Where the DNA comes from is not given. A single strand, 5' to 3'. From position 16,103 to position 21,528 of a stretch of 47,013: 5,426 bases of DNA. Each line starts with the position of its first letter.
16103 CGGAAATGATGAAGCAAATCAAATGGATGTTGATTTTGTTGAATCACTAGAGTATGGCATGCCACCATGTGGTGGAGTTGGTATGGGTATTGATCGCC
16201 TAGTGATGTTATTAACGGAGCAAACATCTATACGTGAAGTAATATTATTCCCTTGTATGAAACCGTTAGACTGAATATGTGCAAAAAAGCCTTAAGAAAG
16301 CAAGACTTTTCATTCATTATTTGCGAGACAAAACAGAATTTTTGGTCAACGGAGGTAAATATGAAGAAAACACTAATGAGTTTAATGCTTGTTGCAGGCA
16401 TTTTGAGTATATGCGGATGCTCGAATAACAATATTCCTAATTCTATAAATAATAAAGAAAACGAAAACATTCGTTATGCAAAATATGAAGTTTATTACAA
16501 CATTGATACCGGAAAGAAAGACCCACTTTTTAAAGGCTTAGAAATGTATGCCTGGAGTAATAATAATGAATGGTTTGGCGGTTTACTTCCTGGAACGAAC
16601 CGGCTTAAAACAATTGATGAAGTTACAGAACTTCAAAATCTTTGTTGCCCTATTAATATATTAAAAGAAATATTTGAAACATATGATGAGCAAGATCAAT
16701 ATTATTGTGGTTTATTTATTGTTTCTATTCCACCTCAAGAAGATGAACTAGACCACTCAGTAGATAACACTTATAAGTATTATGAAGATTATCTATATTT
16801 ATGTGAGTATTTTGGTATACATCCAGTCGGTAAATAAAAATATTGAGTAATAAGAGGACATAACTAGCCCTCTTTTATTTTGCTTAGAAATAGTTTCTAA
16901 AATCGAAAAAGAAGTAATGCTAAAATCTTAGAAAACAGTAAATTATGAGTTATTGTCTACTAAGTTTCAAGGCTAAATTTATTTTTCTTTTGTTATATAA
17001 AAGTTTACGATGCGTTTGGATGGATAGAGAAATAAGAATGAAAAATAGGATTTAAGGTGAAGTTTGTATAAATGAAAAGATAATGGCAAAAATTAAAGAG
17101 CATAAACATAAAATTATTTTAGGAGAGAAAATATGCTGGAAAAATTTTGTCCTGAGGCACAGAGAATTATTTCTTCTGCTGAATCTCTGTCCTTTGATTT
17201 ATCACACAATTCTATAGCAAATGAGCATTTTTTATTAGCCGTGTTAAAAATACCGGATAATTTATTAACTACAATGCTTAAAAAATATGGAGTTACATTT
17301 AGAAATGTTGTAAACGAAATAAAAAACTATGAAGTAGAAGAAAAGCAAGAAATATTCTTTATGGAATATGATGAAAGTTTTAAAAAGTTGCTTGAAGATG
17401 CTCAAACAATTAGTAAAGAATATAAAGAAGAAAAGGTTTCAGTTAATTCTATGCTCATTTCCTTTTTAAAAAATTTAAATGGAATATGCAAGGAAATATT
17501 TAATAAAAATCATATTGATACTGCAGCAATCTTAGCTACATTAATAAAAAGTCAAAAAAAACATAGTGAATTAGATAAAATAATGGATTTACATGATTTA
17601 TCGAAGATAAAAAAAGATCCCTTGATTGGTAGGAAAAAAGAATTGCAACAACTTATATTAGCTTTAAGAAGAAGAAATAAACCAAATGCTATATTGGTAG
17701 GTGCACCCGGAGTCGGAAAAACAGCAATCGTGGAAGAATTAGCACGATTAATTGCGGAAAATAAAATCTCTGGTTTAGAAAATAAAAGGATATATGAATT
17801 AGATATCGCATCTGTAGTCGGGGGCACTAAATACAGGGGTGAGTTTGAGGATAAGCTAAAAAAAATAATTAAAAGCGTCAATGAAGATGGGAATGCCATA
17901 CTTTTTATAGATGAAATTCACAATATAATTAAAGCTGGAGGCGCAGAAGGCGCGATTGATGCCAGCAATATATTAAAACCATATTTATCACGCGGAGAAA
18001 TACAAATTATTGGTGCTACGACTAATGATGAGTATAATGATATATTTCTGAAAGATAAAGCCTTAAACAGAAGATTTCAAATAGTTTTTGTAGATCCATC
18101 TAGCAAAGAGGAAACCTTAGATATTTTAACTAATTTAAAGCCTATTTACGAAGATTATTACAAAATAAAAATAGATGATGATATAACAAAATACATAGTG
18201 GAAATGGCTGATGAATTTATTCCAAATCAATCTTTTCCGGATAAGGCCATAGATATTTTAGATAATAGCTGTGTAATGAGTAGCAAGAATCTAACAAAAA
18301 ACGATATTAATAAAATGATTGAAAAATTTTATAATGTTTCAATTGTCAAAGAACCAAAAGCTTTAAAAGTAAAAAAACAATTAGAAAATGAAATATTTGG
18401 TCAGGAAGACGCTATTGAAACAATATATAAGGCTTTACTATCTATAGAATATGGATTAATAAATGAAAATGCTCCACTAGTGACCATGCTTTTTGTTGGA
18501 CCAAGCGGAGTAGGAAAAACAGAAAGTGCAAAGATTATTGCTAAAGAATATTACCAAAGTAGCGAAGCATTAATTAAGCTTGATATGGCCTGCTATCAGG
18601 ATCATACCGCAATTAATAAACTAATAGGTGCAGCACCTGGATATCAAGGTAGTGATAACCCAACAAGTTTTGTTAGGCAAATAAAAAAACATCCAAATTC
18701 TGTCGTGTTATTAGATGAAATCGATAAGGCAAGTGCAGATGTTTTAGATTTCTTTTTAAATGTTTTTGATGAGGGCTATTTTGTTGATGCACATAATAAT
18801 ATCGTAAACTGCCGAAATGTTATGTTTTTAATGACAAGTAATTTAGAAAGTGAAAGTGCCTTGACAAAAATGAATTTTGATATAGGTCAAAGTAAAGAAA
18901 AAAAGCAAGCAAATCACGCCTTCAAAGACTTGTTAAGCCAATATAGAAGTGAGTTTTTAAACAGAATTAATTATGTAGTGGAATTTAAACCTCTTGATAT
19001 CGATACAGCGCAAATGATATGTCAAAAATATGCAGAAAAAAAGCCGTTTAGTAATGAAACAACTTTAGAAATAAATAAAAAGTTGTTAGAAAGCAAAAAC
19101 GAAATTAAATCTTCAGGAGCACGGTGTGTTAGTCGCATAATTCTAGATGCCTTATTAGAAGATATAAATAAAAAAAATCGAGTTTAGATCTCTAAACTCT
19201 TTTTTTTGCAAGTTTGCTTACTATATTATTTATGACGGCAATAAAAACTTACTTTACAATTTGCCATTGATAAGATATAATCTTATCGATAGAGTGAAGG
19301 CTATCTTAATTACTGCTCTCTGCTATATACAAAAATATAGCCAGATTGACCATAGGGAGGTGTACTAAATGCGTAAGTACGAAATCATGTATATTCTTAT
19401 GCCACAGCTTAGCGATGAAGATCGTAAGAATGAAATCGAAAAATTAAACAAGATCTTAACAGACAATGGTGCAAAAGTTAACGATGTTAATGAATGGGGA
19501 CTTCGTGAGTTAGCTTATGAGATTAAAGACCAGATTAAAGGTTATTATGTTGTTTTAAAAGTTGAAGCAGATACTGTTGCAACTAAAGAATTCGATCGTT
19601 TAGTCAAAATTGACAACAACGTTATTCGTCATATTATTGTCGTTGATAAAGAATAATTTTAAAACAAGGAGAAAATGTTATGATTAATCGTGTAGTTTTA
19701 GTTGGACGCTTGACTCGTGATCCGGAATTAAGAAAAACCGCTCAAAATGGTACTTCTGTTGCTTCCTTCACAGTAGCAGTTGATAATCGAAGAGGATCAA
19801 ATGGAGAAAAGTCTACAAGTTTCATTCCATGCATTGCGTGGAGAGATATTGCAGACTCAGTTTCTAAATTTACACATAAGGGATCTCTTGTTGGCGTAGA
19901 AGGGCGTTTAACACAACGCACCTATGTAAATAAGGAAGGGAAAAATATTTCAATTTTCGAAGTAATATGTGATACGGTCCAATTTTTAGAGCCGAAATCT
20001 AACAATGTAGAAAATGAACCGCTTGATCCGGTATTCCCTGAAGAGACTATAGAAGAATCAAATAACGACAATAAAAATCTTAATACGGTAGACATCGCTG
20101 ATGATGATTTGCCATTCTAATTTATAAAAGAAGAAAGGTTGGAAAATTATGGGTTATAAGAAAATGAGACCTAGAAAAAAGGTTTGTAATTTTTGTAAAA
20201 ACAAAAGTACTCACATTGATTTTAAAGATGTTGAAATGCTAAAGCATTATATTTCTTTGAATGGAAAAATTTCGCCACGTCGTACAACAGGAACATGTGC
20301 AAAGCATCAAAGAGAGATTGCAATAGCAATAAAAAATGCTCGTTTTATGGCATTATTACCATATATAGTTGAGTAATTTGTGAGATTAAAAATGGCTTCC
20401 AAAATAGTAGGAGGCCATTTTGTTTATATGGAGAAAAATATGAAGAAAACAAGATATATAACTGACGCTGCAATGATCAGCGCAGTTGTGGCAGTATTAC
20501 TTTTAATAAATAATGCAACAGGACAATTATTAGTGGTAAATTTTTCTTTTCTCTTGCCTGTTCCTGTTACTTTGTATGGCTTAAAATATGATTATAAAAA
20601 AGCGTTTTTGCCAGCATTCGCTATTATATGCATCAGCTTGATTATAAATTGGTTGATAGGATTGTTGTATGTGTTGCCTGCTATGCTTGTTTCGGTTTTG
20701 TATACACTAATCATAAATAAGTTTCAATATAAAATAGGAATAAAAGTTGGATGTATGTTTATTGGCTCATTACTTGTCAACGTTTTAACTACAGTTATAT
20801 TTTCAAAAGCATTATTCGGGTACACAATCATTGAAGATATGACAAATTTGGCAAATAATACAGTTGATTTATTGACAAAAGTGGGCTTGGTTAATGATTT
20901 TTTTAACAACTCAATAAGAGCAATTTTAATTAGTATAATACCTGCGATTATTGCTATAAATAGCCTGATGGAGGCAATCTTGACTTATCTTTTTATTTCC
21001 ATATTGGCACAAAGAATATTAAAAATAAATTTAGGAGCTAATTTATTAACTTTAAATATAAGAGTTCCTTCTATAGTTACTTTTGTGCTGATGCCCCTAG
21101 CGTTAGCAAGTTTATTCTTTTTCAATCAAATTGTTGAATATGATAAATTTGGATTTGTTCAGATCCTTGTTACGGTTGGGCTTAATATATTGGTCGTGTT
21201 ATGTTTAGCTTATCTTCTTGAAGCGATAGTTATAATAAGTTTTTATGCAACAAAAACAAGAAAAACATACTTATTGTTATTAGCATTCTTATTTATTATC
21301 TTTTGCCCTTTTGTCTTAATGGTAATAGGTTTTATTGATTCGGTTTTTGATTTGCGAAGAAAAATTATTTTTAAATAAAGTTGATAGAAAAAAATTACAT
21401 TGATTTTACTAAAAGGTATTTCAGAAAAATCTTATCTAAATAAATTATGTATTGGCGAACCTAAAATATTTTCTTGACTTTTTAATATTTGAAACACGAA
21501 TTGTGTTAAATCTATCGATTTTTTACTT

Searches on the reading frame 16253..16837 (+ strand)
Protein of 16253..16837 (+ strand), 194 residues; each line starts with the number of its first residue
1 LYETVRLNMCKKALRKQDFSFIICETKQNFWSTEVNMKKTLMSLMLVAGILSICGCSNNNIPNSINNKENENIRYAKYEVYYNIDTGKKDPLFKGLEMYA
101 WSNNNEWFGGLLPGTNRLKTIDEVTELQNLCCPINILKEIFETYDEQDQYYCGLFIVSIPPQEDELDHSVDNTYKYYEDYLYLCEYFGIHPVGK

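Call 52: search_protein_families(library=pfam, proteins=[window:16253-16837:+], max_evalue=1)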
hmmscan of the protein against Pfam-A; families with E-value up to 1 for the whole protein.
window:16253-16837:+ (194 aa): 2 families
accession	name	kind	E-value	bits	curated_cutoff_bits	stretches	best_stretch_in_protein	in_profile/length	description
PF22749.2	Arb2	-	0.03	14.1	26.8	1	7-63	120-171/260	Arb2 domain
PF20347.3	DUF6642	-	0.034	14.2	27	1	33-113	17-99/182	Family of unknown function (DUF6642)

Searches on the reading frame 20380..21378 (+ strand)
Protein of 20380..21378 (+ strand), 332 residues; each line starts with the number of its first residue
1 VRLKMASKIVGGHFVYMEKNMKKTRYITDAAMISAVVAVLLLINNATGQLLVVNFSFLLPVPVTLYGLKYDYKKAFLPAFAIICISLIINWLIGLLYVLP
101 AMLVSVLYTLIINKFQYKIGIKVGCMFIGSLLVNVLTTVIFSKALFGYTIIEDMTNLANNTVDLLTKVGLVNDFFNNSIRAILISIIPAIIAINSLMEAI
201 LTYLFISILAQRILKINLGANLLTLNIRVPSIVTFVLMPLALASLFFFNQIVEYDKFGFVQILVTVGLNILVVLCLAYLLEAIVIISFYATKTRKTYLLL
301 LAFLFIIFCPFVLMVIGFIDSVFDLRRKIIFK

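Call 52: search_protein_families(library=pfam, proteins=[window:20380-21378:+], max_evalue=1)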
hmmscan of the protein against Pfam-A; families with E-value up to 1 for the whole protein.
window:20380-21378:+ (332 aa): 1 family
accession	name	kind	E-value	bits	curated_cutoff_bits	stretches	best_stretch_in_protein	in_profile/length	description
PF09991.14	DUF2232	-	5.1e-10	39.4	27.8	1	37-320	2-289/290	Predicted membrane protein (DUF2232)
